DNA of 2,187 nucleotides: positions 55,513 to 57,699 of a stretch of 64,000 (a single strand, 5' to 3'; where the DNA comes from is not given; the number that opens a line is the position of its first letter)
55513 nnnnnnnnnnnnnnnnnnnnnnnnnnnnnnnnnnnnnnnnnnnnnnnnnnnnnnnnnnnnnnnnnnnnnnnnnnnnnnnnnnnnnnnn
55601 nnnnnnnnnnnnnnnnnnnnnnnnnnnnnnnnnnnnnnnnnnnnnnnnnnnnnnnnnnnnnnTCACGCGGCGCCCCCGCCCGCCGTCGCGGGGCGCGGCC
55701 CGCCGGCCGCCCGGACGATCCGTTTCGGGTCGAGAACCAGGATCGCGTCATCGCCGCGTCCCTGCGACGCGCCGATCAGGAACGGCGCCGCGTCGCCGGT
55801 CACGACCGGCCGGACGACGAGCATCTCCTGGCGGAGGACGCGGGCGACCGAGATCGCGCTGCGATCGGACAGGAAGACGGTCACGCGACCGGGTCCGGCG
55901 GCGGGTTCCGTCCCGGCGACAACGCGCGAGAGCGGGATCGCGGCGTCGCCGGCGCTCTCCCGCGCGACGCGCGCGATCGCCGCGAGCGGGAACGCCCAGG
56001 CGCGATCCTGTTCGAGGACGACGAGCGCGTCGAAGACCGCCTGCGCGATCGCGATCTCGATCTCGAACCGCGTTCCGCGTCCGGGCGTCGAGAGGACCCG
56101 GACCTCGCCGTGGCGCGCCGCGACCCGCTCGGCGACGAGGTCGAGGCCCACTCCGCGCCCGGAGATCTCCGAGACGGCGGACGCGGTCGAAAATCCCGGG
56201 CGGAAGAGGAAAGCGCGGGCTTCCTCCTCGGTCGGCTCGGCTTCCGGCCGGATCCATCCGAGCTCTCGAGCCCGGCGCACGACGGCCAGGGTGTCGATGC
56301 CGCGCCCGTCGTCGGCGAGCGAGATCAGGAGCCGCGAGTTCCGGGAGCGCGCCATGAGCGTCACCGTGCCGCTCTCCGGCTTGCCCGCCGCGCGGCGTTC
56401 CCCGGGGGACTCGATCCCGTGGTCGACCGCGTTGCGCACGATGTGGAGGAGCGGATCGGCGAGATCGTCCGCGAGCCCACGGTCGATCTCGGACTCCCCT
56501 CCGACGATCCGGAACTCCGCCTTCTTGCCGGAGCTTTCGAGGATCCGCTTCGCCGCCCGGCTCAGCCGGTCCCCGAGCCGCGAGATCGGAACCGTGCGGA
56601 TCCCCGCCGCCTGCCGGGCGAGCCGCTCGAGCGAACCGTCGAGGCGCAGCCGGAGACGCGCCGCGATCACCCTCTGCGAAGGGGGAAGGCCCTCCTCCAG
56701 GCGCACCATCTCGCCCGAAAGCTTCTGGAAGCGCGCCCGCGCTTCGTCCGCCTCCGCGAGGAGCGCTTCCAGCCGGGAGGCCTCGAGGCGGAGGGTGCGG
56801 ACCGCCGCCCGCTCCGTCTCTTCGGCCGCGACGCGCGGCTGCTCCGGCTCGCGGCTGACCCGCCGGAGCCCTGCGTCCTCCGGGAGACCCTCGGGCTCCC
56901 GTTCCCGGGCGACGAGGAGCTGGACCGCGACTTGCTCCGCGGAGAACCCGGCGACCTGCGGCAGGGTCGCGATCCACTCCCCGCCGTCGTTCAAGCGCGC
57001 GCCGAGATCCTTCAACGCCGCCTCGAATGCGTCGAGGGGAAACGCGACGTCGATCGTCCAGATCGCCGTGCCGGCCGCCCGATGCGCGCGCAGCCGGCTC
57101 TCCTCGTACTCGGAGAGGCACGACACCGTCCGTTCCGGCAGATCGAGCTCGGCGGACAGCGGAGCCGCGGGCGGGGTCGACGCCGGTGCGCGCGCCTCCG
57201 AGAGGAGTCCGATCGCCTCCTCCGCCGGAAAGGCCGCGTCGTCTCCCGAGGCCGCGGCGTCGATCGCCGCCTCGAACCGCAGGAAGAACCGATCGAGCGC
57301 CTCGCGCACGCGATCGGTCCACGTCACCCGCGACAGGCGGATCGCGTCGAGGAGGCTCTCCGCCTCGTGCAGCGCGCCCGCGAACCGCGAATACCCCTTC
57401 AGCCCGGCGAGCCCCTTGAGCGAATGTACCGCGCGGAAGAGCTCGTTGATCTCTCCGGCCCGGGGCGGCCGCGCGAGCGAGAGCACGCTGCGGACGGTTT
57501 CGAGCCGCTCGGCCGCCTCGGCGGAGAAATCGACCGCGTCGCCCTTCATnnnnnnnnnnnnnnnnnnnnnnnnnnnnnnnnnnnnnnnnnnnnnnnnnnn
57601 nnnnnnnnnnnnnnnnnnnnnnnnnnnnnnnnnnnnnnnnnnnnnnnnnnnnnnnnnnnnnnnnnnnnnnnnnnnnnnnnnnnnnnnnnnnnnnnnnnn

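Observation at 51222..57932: MCP-less chemosensory operon carrying an embedded HEAT-repeat protein (Che7/Cpc7-like architecture) and a truncated CheW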

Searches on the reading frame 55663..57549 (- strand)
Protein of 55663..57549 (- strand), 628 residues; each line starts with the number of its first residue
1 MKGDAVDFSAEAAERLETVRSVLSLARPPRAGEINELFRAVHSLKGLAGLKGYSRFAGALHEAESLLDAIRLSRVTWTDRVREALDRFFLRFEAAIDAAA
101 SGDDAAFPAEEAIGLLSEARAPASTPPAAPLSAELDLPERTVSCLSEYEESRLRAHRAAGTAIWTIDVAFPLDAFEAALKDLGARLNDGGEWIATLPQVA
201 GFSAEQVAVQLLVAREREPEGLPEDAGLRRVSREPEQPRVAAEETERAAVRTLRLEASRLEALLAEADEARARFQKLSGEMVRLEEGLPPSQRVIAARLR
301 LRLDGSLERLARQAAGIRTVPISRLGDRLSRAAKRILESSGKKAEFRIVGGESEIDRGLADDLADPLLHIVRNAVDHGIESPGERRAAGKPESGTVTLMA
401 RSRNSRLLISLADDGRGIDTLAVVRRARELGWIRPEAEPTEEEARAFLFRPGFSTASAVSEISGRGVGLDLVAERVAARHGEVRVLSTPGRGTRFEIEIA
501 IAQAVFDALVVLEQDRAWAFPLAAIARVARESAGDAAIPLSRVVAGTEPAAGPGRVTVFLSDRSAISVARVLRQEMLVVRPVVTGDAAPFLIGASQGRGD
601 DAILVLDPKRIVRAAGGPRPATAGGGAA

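Call 4: search_protein_families(library=pfam, proteins=[window:55663-57549:-], max_evalue=0.01)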
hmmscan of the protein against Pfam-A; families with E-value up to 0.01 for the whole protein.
window:55663-57549:- (628 aa): 2 families
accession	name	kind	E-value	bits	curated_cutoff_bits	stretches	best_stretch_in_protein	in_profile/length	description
PF02518.31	HATPase_c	-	6e-15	56.1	26.4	1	365-500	4-108/111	Histidine kinase-, DNA gyrase B-, and HSP90-like ATPase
PF01627.28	Hpt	-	1.7e-09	38.2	24.6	1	7-91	5-73/84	Hpt domain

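Call 5: search_protein_families(library=pfam, proteins=[window:55663-57549:-], max_evalue=10)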
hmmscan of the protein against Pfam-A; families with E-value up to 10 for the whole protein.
window:55663-57549:- (628 aa): 2 families
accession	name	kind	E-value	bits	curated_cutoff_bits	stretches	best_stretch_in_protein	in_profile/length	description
PF02518.31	HATPase_c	-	6e-15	56.1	26.4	1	365-500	4-108/111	Histidine kinase-, DNA gyrase B-, and HSP90-like ATPase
PF01627.28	Hpt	-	1.7e-09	38.2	24.6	1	7-91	5-73/84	Hpt domain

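Call 11: find_homologous_proteins(query=window:55663-57549:-, max_evalue=0.00001)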
Query window:55663-57549:- (628 aa): 6748 proteins with E <= 0.00001 among 8000 candidates; the best 120 are listed.
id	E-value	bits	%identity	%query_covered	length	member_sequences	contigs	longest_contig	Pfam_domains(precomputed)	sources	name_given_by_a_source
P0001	0.0e+0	1300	100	100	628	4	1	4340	PF02518.32,PF01627.29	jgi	jgi:two-component system chemotaxis sensor kinase CheA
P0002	1.9e-287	973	77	97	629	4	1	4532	PF02518.32,PF01627.29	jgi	-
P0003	8.8e-279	944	76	98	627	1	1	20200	PF02518.32,PF01627.29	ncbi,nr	ncbi:MAG TPA: ATP-binding protein [Thermoanaerobaculia bacterium]|nr:ATP-binding protein [Thermoanae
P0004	7.7e-265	898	72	98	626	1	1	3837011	PF02518.32,PF01627.29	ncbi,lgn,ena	-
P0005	4.8e-263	892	71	100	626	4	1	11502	PF02518.32,PF01627.29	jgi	-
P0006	8.9e-261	885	71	98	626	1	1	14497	PF02518.32,PF01627.29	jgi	-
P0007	2.4e-259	880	71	100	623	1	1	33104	PF02518.32,PF01627.29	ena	-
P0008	5.5e-250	849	69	98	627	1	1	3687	PF02518.32,PF01627.29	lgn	-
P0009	7.5e-246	836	68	99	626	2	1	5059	PF02518.32,PF01627.29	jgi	jgi:two-component system chemotaxis sensor kinase CheA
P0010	1.9e-244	831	68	98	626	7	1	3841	PF02518.32,PF01627.29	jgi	-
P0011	1.9e-244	831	67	100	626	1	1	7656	PF02518.32,PF01627.29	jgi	jgi:two-component system chemotaxis sensor kinase CheA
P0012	2.4e-244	831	67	100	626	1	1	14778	PF02518.32,PF01627.29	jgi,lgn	jgi:two-component system chemotaxis sensor kinase CheA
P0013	5.7e-243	826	67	100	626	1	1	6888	PF02518.32,PF01627.29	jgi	-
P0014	8.3e-243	825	67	100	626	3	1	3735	PF02518.32,PF01627.29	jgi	jgi:two-component system chemotaxis sensor kinase CheA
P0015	2.2e-240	817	67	99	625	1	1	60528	PF02518.32,PF01627.29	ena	-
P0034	1.8e-189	649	55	98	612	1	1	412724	PF02518.32,PF01627.29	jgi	jgi:two-component system chemotaxis sensor kinase CheA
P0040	6.1e-98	347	38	96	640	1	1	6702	PF02518.32,PF01627.29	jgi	jgi:two-component system, chemotaxis family, sensor kinase CheA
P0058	1.8e-73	266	37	84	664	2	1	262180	PF01584.25,PF02518.32,PF01627.29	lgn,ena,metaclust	metaclust:\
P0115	2.3e-70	256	36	93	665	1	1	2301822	PF02895.21,PF01584.25,PF02518.32,PF01627.29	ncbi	ncbi:MAG: ATP-binding protein [Thermoanaerobaculia bacterium]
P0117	2.5e-70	256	34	96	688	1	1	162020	PF02895.21,PF01584.25,PF02518.32,PF01627.29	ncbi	-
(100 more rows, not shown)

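Call 13: find_encoding_contigs(protein=P0004, flank=10000, max_places=2)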
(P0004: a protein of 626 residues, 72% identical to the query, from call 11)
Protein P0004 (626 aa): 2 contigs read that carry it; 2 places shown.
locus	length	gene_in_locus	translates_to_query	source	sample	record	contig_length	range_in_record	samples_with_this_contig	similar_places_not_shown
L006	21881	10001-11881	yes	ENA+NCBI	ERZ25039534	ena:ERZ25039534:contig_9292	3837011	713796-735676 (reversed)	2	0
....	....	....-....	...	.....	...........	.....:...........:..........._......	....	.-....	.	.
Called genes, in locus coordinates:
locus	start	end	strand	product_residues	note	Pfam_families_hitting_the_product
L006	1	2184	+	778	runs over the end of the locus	PF07244:POTRA, PF01103:Omp85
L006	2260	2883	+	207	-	PF03938:OmpH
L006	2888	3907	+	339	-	PF04613:LpxD, PF25084:LbH_EIF2B (weak), PF25087:GMPPB_C, PF00132:Hexapep (weak), PF14602:Hexapep_2 (faint), PF00132:Hexapep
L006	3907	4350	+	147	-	PF22817:ApeP-like, PF07977:FabA, PF22818:ApeI-like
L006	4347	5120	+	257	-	PF25087:GMPPB_C (faint), PF00132:Hexapep (weak), PF13720:Acetyltransf_11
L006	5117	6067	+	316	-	PF01408:GFO_IDH_MocA, PF22725:GFO_IDH_MocA_C3 (weak)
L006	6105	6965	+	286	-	PF01048:PNP_UDP_1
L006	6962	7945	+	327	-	PF00294:PfkB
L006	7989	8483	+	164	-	PF00885:DMRL_synthase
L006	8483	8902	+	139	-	PF01029:NusB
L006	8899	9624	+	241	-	PF01841:Transglut_core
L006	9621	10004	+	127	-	PF00072:Response_reg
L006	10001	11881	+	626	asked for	PF01627:Hpt, PF02518:HATPase_c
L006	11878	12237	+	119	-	-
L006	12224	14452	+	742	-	PF02985:HEAT (faint), PF03130:HEAT_PBS (faint), PF13513:HEAT_EZ (faint), PF13646:HEAT_2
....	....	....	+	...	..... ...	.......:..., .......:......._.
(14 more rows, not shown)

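Call 14: find_encoding_contigs(protein=P0034, flank=10000, max_places=2)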
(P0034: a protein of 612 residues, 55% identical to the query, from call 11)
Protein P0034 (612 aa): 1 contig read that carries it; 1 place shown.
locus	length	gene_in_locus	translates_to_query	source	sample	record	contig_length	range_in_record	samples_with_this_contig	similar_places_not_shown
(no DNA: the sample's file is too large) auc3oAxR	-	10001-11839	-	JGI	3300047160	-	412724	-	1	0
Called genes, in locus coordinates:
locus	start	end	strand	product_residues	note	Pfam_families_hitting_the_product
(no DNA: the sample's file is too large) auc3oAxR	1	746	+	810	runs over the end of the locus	PF02861:Clp_N, PF13191:AAA_16 (weak), PF00004:AAA, PF17871:AAA_lid_9, PF00158:Sigma54_activat (weak), PF07724:AAA_2, PF07728:AAA_5, PF10431:ClpB_D2-small, +8 more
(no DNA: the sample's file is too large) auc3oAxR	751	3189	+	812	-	PF07244:POTRA, PF08479:POTRA_2 (faint), PF07244:POTRA, PF01103:Omp85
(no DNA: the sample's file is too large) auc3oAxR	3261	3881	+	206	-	PF03938:OmpH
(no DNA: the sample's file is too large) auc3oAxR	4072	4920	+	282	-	PF25087:GMPPB_C (faint), PF25084:LbH_EIF2B (faint), PF00132:Hexapep (weak), PF14602:Hexapep_2 (faint), PF00132:Hexapep (weak)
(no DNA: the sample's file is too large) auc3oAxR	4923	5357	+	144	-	PF22817:ApeP-like, PF07977:FabA, PF22818:ApeI-like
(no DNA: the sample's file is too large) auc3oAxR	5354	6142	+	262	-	PF25084:LbH_EIF2B (faint), PF25087:GMPPB_C (faint), PF00132:Hexapep (weak), PF13720:Acetyltransf_11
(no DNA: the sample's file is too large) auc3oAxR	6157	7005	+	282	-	PF01048:PNP_UDP_1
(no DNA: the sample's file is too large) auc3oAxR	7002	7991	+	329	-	PF00294:PfkB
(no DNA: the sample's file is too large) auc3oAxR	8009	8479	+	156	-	PF00885:DMRL_synthase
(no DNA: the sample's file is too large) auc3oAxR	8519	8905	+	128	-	PF01029:NusB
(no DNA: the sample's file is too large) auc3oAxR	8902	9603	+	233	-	PF01841:Transglut_core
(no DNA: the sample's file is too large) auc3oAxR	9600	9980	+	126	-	PF00072:Response_reg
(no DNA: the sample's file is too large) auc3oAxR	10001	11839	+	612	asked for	PF01627:Hpt, PF02518:HATPase_c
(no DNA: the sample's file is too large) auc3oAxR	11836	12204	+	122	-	PF01584:CheW (weak)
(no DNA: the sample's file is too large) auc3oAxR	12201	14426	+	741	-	PF02985:HEAT (faint), PF03130:HEAT_PBS (faint), PF12717:Cnd1 (faint), PF13513:HEAT_EZ (faint), PF13646:HEAT_2, PF25786:HEAT_GCN1_C (faint), PF13646:HEAT_2 (weak), PF13646:HEAT_2, +1 more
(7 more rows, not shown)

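Call 15: find_encoding_contigs(protein=P0040, flank=10000, max_places=2)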
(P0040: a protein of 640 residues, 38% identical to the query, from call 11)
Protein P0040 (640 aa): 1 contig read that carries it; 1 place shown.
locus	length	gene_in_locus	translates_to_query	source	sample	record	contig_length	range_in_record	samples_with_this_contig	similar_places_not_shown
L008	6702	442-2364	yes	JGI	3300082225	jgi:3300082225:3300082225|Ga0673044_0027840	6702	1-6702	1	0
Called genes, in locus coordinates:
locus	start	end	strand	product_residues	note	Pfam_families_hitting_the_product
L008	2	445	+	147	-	?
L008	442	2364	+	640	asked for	PF01627:Hpt, PF02518:HATPase_c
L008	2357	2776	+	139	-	-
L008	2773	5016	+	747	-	PF02985:HEAT (faint), PF03130:HEAT_PBS (faint), PF11838:ERAP1_C (faint), PF13513:HEAT_EZ (faint), PF13646:HEAT_2, PF01602:Adaptin_N (faint), PF12717:Cnd1 (faint), PF13646:HEAT_2, +1 more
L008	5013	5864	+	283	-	PF03705:CheR_N, PF01739:CheR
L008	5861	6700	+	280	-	?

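Call 49: predict_structure(alignment_id=A3)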
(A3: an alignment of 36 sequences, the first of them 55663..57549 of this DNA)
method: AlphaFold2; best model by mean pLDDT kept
length: 628 residues; sequences in the alignment: 36
mean_pLDDT: 86.7   pTM: 0.55
mean pLDDT of the five models: 86.7, 85.8, 84.3, 83.7, 83.7
residues with pLDDT >= 90: 366; 70-90: 206; 50-70: 18; < 50: 38
segments of 3 or more residues with pLDDT < 50: 1-5, 236-254, 459-462, 619-628
pLDDT, mean of each block of 10 residues (from residue 1): 60 94 90 91 95 96 96 88 97 92 93 95 69 90 91 88 95 94 92 88 90 95 92 61 33 56 82 86 89 86 86 82 92 92 95 86 93 94 97 97 86 95 92 93 92 69 70 91 94 95 84 94 92 90 90 87 94 89 85 84 92 74 40
secondary structure, 60 per line:
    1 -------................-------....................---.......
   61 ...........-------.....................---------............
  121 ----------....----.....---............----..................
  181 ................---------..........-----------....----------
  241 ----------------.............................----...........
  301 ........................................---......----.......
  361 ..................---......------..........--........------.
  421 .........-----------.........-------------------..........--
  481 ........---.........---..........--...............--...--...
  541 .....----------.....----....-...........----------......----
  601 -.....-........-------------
elements in order: H8-23 H31-50 H54-71 H79-99 H109-120 H131-134 H139-143 H147-158 E163-171 H172-189 E190-196 E206-215 E227-230 H257-285 H290-318 E319-321 H322-340 E344-349 E354-356 H357-378 H382-387 E394-403 E406-413 H420-429 H441-449 H469-478 E481-488 E492-500 E504-513 E516-521 E525-530 H540-545 E556-560 E565-568 E570-580 E591-596 E602-606 H608-615
